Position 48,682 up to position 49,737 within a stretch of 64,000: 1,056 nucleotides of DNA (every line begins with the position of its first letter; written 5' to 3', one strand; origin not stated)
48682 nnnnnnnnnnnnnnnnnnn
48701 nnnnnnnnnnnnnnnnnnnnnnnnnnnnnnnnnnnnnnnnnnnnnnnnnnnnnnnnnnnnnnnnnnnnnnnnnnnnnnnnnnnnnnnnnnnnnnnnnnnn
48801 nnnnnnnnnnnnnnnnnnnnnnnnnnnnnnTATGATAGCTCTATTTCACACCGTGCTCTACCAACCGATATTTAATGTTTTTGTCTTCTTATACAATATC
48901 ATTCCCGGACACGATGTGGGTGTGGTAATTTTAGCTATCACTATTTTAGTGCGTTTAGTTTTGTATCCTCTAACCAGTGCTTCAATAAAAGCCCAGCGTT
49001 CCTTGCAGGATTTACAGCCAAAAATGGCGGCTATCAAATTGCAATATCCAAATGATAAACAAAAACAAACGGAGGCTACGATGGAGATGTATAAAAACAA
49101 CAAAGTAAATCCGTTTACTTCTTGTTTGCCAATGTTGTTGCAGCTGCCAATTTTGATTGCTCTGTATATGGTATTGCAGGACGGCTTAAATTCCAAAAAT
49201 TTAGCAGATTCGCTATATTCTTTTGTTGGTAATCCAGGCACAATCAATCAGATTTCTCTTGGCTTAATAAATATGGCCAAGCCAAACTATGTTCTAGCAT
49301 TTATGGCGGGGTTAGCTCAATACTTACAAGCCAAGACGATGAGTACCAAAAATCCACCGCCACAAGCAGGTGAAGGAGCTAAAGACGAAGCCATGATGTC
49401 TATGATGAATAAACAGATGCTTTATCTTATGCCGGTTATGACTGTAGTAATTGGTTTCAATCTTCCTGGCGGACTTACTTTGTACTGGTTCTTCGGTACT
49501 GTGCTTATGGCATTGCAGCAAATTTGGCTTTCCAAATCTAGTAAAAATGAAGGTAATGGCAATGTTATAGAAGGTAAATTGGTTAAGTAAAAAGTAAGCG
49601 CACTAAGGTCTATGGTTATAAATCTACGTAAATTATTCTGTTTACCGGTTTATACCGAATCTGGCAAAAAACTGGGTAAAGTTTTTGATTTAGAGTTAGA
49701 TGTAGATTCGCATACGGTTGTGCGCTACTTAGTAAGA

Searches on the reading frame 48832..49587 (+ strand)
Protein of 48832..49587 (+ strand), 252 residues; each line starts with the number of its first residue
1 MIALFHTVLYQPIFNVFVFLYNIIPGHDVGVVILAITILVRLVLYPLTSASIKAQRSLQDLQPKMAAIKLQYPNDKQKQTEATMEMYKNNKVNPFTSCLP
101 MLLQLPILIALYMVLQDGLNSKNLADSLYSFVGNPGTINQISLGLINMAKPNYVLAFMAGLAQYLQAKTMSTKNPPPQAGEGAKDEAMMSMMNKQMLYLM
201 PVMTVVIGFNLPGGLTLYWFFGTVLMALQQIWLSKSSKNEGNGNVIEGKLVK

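Call 87: search_protein_families(library=pfam, proteins=[window:48832-49587:+], max_evalue=0.001)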
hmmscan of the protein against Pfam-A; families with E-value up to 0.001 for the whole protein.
window:48832-49587:+ (252 aa): 1 family
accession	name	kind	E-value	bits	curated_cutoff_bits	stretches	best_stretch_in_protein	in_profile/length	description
PF02096.25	60KD_IMP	-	2.2e-47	161.5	35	1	30-234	2-162/163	60Kd inner membrane protein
